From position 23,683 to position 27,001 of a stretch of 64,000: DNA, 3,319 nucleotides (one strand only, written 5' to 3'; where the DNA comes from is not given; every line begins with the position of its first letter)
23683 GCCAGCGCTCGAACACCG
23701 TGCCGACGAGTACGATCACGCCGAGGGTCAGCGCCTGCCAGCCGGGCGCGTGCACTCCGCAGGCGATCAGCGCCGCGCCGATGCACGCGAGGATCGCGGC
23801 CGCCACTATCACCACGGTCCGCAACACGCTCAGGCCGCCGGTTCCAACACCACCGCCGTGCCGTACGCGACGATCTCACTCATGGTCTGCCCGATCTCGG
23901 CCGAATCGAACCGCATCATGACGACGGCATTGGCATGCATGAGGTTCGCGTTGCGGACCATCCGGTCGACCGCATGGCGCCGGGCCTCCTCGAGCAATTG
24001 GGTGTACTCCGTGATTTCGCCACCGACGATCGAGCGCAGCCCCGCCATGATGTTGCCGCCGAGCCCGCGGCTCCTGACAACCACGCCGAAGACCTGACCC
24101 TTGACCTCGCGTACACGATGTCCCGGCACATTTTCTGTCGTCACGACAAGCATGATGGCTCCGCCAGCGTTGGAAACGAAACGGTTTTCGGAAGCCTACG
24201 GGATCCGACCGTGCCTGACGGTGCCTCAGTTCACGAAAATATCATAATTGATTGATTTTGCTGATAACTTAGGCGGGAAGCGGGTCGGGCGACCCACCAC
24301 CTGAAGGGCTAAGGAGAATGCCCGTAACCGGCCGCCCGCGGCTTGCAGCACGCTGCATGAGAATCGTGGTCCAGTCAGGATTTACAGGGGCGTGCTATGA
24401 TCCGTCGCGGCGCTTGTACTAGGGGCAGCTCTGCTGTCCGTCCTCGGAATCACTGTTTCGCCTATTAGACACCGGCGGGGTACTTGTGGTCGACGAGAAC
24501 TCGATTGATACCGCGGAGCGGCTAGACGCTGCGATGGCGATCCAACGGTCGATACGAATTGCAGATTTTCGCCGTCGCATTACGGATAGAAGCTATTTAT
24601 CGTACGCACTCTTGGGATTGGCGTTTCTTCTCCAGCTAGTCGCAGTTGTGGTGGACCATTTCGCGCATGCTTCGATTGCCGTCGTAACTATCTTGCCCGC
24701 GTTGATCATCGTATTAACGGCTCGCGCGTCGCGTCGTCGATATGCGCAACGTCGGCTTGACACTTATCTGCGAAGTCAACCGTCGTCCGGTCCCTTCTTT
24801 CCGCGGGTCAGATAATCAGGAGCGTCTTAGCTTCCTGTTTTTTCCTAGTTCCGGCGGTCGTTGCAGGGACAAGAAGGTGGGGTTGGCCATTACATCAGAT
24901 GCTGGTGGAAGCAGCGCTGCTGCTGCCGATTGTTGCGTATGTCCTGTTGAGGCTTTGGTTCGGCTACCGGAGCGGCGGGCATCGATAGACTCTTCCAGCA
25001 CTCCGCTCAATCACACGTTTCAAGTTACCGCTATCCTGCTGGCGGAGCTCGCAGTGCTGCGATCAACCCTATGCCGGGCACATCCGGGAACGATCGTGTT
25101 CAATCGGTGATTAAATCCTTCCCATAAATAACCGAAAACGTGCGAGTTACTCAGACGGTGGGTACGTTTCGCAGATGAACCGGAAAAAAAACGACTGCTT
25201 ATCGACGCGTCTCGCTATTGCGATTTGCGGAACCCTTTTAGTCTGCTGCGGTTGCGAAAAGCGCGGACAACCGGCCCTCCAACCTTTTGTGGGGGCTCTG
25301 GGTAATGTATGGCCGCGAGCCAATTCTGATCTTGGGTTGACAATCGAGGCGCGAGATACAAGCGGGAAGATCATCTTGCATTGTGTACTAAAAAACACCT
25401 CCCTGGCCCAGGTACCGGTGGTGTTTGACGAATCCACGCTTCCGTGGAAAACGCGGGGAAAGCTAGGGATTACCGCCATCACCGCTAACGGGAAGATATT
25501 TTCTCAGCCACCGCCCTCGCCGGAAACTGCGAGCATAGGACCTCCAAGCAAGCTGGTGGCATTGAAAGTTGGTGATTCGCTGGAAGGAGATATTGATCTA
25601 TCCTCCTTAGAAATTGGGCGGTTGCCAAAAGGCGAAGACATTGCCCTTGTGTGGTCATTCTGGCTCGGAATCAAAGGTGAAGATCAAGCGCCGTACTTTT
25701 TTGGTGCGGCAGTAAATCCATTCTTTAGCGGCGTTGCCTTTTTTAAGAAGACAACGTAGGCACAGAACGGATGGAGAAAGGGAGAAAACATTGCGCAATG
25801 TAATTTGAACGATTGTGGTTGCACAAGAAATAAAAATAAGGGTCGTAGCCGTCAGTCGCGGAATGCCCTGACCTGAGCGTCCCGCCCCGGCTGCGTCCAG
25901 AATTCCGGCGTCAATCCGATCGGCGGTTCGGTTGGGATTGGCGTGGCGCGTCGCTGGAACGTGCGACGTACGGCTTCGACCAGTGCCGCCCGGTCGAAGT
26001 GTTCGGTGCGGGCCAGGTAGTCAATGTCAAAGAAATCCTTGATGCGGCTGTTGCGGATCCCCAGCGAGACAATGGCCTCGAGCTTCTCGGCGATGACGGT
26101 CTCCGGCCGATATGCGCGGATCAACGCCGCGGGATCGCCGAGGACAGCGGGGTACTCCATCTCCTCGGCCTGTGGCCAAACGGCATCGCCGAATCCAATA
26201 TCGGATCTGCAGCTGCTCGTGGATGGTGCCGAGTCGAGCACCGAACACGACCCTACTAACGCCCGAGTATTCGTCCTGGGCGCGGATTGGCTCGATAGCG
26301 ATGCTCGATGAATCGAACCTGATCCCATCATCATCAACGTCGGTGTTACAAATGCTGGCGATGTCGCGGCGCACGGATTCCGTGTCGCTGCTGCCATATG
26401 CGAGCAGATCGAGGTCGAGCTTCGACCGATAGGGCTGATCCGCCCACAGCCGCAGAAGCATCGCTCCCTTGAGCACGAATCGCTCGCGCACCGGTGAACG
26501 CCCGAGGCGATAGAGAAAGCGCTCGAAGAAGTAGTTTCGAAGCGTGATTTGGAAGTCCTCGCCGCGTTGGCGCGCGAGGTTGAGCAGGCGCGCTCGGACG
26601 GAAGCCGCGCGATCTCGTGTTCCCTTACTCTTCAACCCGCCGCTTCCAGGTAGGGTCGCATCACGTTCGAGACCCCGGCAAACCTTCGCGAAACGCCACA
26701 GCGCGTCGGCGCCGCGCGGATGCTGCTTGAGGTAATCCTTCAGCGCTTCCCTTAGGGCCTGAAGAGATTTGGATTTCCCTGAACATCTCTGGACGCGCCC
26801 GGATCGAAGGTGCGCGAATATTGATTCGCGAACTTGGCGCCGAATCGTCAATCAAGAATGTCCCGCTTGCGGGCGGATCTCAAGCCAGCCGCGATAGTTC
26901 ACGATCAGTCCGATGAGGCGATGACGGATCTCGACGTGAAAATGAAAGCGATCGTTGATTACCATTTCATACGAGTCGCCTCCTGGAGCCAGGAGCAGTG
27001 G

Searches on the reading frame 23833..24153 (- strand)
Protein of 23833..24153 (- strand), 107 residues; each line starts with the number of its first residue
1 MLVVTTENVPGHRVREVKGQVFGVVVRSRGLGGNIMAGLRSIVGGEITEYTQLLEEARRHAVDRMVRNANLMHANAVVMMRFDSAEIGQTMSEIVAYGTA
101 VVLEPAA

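Call 75: search_protein_families(library=pfam, proteins=[window:23833-24153:-], max_evalue=0.001)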
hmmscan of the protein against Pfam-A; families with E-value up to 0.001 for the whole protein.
window:23833-24153:- (107 aa): 1 family
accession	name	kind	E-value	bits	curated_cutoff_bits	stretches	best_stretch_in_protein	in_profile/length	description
PF01906.23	YbjQ_1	-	2.1e-38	131.5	23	1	1-103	1-103/103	Putative heavy-metal-binding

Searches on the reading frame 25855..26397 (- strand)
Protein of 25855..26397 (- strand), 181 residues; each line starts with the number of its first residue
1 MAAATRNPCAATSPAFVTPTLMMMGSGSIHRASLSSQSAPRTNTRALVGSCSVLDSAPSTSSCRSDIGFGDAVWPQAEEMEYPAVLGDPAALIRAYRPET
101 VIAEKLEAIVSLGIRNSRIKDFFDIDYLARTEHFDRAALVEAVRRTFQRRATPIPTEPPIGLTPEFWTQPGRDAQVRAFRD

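Call 75: search_protein_families(library=pfam, proteins=[window:25855-26397:-], max_evalue=0.001)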
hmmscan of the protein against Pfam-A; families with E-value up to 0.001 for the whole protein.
window:25855-26397:- (181 aa): 1 family
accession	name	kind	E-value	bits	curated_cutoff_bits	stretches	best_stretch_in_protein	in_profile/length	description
PF08843.17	AbiEii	-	1.5e-22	81.1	22.5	1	60-158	99-199/238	Nucleotidyl transferase AbiEii toxin, Type IV TA system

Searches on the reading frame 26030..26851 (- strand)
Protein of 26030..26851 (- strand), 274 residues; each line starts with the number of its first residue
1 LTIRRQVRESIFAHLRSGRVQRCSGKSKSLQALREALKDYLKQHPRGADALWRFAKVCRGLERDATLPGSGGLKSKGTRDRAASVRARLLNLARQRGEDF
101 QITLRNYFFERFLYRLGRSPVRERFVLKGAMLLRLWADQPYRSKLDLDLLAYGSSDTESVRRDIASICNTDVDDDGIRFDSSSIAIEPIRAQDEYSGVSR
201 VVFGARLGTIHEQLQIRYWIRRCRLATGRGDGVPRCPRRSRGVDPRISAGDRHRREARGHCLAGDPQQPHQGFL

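Call 75: search_protein_families(library=pfam, proteins=[window:26030-26851:-], max_evalue=0.001)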
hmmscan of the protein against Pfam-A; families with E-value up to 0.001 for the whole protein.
window:26030-26851:- (274 aa): 1 family
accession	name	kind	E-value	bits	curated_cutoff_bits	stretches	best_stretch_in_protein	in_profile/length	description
PF08843.17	AbiEii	-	4.8e-11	43.5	22.5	1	111-211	1-99/238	Nucleotidyl transferase AbiEii toxin, Type IV TA system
